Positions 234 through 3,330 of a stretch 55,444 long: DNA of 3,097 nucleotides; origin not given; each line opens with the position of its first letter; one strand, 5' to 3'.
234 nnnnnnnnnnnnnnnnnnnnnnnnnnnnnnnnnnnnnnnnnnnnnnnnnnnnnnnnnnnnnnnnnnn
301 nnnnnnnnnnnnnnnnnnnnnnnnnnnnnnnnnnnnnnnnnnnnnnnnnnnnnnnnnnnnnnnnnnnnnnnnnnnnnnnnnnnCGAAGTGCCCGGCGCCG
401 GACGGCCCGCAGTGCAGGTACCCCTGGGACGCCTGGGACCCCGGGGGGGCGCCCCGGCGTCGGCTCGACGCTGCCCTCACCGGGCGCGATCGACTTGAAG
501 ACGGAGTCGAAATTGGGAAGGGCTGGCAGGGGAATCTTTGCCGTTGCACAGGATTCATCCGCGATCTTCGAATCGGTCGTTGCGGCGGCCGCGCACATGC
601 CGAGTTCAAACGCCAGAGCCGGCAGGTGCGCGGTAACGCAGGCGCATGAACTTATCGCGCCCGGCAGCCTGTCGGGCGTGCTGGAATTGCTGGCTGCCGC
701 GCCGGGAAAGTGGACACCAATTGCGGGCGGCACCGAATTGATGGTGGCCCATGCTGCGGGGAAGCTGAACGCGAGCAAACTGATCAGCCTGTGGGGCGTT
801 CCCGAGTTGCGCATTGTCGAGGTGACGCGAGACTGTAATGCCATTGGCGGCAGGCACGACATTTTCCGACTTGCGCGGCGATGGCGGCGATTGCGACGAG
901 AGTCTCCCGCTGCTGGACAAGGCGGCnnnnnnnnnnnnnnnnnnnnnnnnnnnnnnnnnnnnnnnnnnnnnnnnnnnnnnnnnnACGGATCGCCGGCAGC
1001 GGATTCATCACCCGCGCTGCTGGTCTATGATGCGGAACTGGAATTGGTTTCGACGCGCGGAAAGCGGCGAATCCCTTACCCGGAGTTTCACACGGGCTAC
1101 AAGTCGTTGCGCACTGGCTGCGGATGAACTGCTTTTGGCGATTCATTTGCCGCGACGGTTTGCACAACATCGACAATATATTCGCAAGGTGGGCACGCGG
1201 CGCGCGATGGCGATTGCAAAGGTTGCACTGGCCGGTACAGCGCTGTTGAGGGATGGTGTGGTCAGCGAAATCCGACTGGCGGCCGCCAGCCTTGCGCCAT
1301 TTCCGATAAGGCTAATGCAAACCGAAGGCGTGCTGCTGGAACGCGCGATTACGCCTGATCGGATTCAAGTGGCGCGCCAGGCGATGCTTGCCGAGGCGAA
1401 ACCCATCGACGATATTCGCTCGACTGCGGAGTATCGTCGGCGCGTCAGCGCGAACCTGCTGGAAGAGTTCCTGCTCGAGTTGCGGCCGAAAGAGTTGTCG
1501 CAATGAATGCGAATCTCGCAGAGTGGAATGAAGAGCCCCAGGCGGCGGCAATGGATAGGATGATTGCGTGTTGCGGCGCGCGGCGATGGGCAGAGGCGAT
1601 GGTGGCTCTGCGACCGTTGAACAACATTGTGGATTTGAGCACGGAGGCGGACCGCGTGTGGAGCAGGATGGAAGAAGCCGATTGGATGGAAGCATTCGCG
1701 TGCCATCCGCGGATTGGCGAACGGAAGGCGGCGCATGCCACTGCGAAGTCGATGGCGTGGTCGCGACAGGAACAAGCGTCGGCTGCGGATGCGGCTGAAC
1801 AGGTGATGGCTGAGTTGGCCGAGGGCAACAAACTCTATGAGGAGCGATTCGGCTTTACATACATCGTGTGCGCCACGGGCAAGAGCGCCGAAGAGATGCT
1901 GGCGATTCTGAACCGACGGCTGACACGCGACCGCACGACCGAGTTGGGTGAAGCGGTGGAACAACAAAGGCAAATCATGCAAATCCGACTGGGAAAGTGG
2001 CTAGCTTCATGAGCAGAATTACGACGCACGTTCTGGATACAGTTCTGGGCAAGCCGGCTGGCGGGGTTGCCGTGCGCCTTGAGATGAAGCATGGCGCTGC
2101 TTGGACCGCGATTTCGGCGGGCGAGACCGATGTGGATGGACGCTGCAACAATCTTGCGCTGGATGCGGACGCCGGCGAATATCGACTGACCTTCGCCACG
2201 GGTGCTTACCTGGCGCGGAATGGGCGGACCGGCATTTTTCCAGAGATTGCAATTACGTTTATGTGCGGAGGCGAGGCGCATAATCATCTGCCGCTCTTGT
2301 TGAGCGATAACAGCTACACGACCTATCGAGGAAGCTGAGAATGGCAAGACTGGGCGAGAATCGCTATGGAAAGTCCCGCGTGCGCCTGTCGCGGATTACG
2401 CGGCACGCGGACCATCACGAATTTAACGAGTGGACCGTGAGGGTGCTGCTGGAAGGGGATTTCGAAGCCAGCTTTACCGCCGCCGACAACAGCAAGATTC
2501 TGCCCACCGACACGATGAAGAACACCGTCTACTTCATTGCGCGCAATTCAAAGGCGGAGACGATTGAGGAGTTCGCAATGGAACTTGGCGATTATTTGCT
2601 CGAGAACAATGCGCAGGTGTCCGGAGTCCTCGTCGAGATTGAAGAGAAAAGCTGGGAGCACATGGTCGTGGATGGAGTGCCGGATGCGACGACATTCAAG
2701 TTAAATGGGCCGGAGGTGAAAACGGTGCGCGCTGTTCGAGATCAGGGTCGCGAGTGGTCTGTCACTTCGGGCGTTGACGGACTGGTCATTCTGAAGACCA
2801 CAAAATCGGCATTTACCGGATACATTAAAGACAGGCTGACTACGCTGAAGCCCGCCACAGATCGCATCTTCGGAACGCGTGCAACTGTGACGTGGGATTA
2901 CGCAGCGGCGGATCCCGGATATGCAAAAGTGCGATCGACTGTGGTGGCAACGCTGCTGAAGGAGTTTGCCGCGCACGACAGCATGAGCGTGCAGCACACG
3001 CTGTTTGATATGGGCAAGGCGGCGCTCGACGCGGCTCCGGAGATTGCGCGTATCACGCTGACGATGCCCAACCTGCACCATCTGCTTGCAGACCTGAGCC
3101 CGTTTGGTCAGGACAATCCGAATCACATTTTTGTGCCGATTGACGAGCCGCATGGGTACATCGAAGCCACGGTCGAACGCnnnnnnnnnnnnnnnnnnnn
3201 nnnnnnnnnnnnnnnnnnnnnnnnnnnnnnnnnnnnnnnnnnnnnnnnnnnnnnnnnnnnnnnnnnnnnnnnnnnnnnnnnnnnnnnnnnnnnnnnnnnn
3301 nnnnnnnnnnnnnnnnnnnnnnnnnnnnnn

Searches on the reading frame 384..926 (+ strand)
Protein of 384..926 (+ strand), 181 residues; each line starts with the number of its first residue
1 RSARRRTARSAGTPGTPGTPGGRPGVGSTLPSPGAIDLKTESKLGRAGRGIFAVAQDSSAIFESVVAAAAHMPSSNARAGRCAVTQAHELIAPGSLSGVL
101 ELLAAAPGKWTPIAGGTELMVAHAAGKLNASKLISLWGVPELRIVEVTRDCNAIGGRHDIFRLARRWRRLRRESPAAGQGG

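Call 24: search_protein_families(library=pfam, proteins=[window:384-926:+], max_evalue=0.001)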
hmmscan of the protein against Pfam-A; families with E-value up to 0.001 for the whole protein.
window:384-926:+ (181 aa): 1 family
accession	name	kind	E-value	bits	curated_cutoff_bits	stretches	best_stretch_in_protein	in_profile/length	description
PF00941.27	FAD_binding_5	-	7.2e-07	29.6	27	1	89-160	4-74/170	FAD binding domain in molybdopterin dehydrogenase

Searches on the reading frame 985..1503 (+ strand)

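Call 24: search_protein_families(library=pfam, proteins=[window:985-1503:+], max_evalue=0.001)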
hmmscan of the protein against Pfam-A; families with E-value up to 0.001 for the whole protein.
window:985-1503:+ (173 aa): 1 family
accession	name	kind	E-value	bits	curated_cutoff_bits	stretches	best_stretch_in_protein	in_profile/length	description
PF03450.22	CO_deh_flav_C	-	3.5e-20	72.5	25.5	1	68-166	4-102/102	CO dehydrogenase flavoprotein C-terminal domain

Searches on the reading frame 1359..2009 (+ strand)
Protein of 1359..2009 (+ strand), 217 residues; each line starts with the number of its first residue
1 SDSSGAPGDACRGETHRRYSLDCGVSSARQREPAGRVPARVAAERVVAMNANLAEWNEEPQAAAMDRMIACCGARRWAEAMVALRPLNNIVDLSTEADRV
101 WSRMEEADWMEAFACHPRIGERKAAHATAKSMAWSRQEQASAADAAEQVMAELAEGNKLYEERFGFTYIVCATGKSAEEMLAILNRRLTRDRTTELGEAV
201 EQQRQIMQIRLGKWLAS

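Call 24: search_protein_families(library=pfam, proteins=[window:1359-2009:+], max_evalue=0.001)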
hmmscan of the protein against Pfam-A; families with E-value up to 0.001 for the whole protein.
window:1359-2009:+ (217 aa): 1 family
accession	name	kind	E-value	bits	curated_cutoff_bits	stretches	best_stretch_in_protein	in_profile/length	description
PF09349.15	OHCU_decarbox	-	9.7e-42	143.6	24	1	57-211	1-154/155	OHCU decarboxylase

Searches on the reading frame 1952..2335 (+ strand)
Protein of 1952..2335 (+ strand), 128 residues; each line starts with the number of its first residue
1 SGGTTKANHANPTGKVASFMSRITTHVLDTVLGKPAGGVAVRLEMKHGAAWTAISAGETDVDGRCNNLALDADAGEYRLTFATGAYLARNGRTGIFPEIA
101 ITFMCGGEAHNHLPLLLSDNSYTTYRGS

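Call 24: search_protein_families(library=pfam, proteins=[window:1952-2335:+], max_evalue=0.001)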
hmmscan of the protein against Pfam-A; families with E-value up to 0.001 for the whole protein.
window:1952-2335:+ (128 aa): 1 family
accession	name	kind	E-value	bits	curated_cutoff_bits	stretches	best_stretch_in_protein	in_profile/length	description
PF00576.27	Transthyretin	-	8.2e-31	107.3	25.3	1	23-127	1-109/109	HIUase/Transthyretin family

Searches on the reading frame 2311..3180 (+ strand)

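Call 24: search_protein_families(library=pfam, proteins=[window:2311-3180:+], max_evalue=0.001)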
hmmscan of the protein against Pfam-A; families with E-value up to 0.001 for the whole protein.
window:2311-3180:+ (290 aa): 1 family
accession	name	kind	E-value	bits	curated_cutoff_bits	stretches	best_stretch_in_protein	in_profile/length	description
PF01014.23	Uricase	-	1.1e-52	178.6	25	2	151-285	1-140/140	Uricase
